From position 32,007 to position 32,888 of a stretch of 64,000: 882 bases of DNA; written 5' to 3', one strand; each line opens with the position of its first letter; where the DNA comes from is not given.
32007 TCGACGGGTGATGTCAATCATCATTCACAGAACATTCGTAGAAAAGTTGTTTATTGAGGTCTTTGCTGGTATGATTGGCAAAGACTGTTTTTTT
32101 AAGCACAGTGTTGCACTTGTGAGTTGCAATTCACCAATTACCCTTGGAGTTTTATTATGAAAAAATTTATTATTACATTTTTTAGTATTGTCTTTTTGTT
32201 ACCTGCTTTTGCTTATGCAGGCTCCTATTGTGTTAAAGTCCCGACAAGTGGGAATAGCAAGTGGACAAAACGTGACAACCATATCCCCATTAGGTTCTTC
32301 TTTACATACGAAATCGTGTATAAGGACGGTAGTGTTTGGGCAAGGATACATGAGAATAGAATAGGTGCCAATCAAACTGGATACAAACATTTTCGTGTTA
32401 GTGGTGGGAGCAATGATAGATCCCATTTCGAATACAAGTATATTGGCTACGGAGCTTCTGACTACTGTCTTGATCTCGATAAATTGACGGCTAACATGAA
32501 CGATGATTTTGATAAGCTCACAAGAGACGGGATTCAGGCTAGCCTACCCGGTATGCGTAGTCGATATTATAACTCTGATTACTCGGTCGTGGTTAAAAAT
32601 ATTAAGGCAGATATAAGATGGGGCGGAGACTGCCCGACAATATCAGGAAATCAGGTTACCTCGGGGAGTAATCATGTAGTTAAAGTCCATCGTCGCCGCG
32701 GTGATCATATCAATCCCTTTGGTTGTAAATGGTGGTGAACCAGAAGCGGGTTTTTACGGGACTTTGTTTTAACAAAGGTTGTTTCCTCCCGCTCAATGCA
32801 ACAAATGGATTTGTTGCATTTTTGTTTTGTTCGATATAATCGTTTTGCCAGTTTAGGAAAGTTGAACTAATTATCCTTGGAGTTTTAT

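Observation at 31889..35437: Tandem array of five paralogous secreted 4-Cys proteins (plus a chimeric stub) with constant ends and a mosaic hypervariable core; no family I recognise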

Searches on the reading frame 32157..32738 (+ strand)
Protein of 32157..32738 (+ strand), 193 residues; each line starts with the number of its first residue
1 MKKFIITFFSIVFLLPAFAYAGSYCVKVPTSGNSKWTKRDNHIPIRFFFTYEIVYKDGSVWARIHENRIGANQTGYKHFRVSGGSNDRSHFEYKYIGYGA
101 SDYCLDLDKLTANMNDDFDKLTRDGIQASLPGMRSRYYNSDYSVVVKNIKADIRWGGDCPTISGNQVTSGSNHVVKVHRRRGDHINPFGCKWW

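Call 3: search_protein_families(library=pfam, proteins=[window:32157-32738:+], max_evalue=1)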
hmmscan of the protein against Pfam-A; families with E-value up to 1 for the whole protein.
window:32157-32738:+ (193 aa): 2 families
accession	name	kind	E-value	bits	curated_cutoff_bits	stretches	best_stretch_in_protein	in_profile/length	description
PF20243.3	MbnP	-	0.064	13.6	27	1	73-120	115-160/189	MbnP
PF09493.15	DUF2389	-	0.23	12.5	25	0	34-59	1-28/61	Tryptophan-rich protein (DUF2389)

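Call 4: search_protein_families(library=ncbifam, proteins=[window:32157-32738:+], max_evalue=1)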
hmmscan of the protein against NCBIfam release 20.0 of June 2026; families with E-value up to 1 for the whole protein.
window:32157-32738:+ (193 aa): 0 families

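Call 11: find_related_loci(query=A1, collection=genome_contigs, flank=10000)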
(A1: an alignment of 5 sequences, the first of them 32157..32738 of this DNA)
Query A1 (193 aa) in genome_contigs; peptide patterns used: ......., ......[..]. (x = any residue, [..] = any of these).
223 stretches matched a pattern, but none encodes a relative of the query by tblastn (E <= 1e-3).
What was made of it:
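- Tried and rejected: Searching with the family profile found no relative (call 11).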
